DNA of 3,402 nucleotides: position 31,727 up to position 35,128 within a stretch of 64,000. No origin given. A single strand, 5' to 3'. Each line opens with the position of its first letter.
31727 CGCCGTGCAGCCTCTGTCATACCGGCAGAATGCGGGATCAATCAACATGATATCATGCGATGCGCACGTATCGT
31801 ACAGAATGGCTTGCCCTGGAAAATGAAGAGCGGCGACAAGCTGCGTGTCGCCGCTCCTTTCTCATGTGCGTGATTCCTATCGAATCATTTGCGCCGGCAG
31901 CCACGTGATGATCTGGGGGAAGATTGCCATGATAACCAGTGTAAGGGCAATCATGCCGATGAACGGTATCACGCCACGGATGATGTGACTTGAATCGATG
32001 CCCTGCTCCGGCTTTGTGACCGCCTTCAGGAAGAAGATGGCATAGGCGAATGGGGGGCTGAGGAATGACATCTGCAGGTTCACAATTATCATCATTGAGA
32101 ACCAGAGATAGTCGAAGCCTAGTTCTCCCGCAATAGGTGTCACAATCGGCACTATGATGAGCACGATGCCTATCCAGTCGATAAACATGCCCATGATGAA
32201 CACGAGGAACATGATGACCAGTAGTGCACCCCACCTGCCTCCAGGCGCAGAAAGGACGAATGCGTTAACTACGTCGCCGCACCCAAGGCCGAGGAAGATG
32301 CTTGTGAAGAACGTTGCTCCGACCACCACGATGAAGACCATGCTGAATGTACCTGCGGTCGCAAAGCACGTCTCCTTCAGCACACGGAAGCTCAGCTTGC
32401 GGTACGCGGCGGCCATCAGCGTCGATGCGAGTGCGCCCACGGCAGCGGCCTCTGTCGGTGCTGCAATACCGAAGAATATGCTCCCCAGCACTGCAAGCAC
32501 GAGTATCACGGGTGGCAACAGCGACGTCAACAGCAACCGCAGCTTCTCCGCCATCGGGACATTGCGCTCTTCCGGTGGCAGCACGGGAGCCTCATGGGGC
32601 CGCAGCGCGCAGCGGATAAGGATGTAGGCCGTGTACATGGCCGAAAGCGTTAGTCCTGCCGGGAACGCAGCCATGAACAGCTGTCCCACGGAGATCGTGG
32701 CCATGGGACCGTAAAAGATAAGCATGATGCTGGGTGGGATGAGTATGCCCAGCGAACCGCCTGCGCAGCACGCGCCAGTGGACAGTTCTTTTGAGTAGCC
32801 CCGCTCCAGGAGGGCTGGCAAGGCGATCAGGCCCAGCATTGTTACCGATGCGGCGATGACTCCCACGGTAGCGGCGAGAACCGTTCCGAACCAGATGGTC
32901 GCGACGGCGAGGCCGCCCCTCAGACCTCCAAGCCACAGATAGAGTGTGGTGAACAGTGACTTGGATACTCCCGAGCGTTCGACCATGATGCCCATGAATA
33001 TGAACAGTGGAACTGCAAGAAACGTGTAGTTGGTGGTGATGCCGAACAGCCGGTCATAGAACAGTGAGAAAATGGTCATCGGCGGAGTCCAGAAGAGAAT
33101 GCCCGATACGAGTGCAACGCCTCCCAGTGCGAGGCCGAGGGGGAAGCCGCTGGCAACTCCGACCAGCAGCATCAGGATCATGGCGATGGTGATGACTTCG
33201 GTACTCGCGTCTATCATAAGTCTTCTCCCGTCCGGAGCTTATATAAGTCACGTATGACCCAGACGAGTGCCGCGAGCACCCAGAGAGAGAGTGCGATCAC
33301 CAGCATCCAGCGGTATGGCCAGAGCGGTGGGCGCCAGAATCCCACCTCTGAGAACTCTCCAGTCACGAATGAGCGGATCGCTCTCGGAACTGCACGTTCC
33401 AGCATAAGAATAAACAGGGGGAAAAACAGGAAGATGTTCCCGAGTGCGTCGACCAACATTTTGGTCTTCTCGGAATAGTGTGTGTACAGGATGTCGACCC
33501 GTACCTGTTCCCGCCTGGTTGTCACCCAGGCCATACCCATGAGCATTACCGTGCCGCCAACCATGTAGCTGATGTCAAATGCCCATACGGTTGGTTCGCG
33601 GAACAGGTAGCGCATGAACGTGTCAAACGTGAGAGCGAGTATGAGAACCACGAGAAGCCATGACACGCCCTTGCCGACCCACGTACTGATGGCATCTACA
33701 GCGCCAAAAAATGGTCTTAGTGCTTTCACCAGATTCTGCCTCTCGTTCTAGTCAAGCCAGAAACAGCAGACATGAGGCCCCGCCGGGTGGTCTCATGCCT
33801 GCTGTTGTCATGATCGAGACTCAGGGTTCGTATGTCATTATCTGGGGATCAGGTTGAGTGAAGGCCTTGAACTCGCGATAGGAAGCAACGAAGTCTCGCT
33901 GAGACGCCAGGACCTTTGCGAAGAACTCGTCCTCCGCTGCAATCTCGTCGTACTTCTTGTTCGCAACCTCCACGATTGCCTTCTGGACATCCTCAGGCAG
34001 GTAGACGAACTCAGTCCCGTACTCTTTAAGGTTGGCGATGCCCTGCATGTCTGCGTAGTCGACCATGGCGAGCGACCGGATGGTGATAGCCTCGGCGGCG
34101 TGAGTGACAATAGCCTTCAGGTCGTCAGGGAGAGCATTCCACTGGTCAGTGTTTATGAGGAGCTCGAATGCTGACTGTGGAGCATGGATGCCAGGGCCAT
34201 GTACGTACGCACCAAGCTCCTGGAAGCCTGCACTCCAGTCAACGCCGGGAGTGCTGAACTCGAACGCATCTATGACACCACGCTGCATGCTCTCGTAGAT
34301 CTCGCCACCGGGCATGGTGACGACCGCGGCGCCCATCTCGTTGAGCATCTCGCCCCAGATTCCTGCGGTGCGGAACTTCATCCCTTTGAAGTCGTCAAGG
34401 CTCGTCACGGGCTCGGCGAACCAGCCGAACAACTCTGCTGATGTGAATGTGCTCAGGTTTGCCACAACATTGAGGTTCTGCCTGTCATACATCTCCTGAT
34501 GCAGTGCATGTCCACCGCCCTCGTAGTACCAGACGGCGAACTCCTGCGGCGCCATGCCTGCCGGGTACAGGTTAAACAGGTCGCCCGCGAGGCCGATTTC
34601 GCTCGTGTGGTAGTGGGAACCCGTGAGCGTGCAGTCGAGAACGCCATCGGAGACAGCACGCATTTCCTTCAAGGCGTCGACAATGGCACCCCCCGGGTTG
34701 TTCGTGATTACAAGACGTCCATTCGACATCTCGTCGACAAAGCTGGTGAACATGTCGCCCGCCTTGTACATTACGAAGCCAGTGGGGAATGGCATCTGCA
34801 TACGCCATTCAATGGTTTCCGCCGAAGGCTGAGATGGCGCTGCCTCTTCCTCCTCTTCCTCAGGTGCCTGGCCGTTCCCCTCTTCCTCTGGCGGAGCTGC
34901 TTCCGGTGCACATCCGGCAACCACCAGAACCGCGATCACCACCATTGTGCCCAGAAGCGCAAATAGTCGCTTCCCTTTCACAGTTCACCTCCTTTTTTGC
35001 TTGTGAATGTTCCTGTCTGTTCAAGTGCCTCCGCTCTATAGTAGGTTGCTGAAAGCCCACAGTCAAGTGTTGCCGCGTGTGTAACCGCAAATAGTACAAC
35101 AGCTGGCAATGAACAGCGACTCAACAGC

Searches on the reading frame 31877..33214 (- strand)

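Call 30: search_protein_families(library=pfam, proteins=[window:31877-33214:-], max_evalue=0.001)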
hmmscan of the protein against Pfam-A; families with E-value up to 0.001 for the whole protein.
window:31877-33214:- (445 aa): 1 family
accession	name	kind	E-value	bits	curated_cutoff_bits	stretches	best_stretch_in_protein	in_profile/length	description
PF06808.19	DctM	-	1.2e-71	242.2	23.8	1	14-435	2-413/413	Tripartite ATP-independent periplasmic transporter, DctM component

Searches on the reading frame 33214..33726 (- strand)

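Call 30: search_protein_families(library=pfam, proteins=[window:33214-33726:-], max_evalue=0.001)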
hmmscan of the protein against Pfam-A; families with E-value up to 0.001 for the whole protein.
window:33214-33726:- (170 aa): 1 family
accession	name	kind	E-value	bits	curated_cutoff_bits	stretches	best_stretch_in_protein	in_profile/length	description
PF04290.18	DctQ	-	7.2e-15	55.5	28.3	1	29-161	2-130/132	Tripartite ATP-independent periplasmic transporters, DctQ component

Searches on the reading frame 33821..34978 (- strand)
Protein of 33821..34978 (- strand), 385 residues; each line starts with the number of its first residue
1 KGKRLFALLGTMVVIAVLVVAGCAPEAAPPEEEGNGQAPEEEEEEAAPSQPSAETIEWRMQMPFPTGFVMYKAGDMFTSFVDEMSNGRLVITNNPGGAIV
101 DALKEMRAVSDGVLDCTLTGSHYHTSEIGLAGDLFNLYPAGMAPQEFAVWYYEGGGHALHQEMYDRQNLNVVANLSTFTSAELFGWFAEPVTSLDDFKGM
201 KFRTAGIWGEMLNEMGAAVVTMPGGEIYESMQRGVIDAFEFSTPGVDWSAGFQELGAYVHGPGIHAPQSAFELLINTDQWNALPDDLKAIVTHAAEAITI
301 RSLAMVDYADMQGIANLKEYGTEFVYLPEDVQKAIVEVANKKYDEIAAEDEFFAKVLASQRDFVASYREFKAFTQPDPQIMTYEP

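Call 30: search_protein_families(library=pfam, proteins=[window:33821-34978:-], max_evalue=0.001)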
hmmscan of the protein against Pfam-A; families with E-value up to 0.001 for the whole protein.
window:33821-34978:- (385 aa): 1 family
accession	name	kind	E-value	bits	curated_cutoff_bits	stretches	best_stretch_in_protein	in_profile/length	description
PF03480.18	DctP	-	3.1e-40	138.7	23.4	1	67-349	8-285/286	Bacterial extracellular solute-binding protein, family 7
